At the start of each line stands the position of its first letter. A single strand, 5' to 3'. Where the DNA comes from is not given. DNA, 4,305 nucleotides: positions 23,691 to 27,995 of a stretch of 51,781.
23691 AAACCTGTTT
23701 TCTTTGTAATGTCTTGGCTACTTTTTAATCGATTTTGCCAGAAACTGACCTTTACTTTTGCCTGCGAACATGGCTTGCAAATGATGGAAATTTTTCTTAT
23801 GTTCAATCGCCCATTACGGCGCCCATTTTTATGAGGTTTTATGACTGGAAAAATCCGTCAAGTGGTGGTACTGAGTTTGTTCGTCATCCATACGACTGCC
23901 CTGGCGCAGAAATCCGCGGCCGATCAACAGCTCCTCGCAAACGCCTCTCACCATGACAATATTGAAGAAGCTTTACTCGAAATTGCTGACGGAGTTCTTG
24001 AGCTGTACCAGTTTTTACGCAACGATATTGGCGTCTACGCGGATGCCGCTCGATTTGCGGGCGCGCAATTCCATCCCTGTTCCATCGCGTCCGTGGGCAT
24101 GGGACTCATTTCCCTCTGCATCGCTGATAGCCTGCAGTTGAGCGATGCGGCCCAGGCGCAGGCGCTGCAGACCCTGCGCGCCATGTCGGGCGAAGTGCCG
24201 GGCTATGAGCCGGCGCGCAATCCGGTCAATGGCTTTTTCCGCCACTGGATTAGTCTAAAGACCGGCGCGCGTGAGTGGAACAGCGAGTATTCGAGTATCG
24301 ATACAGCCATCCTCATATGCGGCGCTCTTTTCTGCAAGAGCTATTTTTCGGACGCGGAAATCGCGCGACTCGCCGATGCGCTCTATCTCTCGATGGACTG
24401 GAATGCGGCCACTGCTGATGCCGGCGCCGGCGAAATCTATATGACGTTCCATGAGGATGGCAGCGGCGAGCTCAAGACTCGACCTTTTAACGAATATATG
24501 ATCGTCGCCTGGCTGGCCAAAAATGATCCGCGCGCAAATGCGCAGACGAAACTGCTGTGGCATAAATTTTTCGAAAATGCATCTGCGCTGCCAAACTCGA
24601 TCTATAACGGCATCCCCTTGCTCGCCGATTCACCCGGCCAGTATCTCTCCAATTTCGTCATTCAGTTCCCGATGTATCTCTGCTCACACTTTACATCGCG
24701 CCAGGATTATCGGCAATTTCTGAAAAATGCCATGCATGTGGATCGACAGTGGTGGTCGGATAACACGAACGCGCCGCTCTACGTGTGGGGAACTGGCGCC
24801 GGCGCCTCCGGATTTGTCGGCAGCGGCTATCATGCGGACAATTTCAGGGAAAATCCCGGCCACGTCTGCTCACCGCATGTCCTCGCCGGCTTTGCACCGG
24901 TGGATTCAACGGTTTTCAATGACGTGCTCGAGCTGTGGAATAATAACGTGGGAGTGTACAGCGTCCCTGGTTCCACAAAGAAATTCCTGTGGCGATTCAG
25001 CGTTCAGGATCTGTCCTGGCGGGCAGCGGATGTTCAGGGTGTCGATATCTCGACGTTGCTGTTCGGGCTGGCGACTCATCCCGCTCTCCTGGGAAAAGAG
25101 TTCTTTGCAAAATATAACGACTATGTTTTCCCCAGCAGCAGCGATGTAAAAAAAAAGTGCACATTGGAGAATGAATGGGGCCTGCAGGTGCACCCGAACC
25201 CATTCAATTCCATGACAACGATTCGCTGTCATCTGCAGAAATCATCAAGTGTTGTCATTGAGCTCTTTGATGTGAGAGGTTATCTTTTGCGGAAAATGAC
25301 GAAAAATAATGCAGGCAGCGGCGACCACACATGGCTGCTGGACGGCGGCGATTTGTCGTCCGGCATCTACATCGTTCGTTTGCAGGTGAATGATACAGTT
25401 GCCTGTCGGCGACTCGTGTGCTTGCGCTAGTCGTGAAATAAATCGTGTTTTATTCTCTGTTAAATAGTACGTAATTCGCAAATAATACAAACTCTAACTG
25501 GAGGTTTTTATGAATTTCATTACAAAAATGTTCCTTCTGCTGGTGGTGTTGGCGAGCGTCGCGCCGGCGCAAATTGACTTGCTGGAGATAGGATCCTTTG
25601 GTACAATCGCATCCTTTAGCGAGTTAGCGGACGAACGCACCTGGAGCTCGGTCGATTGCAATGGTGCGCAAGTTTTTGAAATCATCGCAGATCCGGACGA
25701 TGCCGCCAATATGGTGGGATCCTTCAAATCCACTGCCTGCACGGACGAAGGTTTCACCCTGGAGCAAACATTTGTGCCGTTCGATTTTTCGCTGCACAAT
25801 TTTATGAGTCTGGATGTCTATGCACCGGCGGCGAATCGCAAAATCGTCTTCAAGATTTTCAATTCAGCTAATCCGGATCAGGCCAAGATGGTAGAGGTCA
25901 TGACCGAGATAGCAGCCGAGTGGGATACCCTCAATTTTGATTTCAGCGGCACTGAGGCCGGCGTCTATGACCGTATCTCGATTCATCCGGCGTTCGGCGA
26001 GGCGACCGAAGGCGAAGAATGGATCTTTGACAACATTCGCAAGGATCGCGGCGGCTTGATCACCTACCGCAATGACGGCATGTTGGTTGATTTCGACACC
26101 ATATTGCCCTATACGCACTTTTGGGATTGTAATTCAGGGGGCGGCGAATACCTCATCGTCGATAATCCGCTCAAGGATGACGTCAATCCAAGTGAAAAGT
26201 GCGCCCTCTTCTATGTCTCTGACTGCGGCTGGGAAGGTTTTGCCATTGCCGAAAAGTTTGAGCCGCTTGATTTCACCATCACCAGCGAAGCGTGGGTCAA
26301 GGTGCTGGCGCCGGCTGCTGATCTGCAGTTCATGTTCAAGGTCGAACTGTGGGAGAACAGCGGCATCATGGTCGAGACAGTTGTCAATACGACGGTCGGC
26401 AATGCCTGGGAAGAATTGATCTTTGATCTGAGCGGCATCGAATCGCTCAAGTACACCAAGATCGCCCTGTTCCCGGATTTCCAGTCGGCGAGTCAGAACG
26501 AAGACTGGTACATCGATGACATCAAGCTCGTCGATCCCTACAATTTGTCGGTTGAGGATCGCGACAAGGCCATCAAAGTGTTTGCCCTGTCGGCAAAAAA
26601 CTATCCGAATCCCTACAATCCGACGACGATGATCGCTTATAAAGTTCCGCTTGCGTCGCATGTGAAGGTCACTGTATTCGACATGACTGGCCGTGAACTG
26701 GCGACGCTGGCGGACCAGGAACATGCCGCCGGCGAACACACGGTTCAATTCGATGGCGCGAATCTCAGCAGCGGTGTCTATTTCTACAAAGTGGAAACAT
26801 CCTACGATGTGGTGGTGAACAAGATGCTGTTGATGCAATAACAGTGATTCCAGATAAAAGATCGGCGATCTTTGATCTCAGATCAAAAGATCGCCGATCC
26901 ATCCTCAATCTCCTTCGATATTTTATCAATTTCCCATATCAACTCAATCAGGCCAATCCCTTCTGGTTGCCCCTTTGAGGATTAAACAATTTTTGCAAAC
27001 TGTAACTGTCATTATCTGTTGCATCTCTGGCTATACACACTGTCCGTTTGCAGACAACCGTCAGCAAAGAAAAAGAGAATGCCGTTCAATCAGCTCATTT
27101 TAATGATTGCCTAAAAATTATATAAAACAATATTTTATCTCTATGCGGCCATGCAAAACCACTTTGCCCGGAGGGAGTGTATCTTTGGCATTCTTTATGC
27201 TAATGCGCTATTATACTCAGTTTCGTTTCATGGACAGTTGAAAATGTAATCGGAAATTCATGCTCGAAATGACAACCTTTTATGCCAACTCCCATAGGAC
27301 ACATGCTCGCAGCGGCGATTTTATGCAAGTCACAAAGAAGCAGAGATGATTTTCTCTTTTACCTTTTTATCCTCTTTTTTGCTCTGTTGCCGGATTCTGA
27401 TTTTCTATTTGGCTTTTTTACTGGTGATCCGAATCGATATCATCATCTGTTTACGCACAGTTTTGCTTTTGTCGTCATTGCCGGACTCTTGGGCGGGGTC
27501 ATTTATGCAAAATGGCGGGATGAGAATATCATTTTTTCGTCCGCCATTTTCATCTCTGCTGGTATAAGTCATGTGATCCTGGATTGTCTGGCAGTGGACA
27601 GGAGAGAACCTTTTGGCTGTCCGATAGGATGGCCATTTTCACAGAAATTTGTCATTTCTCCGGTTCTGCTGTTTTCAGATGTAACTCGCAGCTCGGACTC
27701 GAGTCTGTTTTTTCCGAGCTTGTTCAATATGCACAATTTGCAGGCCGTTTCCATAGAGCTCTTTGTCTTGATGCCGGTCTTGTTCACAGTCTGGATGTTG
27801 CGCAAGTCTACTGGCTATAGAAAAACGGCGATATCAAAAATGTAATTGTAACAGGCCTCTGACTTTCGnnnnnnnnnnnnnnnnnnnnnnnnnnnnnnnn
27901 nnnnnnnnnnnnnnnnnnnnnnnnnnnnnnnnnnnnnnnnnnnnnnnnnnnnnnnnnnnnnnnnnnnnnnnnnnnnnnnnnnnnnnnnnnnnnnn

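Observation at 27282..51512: Hybrid glycan-assembly supercluster: a Wzx/Wzy pathway interleaved with three GtrB/ArnC-type GT2 genes and three GT-C transferases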

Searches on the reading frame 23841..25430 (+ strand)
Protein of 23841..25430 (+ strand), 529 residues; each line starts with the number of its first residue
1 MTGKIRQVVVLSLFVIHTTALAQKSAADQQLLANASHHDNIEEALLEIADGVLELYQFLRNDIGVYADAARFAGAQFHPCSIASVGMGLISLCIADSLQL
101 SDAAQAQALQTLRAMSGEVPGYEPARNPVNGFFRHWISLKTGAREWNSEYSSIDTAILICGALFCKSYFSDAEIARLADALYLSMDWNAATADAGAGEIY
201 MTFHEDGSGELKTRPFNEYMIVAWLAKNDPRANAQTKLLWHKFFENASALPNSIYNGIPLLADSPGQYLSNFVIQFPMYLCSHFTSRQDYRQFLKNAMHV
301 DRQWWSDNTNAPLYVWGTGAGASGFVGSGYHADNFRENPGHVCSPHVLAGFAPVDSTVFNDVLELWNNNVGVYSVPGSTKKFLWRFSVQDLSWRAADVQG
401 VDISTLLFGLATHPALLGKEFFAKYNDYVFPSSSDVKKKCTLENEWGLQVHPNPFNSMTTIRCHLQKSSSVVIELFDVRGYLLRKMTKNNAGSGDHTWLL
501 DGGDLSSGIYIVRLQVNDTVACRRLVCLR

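Call 7: search_protein_families(library=pfam, proteins=[window:23841-25430:+], max_evalue=0.001)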
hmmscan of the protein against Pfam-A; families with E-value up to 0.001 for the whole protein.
window:23841-25430:+ (529 aa): 1 family
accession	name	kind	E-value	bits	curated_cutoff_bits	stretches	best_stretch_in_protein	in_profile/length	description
PF18962.6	Por_Secre_tail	-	7.2e-08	33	27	1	450-525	1-73/75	Secretion system C-terminal sorting domain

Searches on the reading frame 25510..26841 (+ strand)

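Call 7: search_protein_families(library=pfam, proteins=[window:25510-26841:+], max_evalue=0.001)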
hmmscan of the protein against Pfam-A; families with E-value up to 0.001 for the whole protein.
window:25510-26841:+ (443 aa): 2 families
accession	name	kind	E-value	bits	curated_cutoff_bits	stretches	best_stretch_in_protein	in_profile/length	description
PF18962.6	Por_Secre_tail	-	1.6e-10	41.5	27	1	365-439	2-73/75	Secretion system C-terminal sorting domain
PF13860.13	FlgD_ig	-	3.1e-05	24.3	27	1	382-431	22-76/79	FlgD Ig-like domain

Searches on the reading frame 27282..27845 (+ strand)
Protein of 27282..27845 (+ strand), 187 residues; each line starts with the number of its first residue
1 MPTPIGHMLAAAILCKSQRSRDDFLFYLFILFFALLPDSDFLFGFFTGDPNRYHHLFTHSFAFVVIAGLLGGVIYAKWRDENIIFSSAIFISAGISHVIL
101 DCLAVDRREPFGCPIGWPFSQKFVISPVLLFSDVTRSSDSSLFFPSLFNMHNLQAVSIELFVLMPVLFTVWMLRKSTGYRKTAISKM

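Call 4: search_protein_families(library=pfam, proteins=[window:27282-27845:+], max_evalue=0.01)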
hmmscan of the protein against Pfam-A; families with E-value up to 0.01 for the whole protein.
window:27282-27845:+ (187 aa): 1 family
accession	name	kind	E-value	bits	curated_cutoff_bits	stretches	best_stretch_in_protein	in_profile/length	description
PF04307.19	YdjM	-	2.3e-16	60.3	29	1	6-168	5-167/176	YdjM inner membrane protein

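Call 20: search_protein_families(library=ncbifam, proteins=[window:27282-27845:+], max_evalue=0.001)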
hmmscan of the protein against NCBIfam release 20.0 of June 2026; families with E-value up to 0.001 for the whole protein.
window:27282-27845:+ (187 aa): 0 families
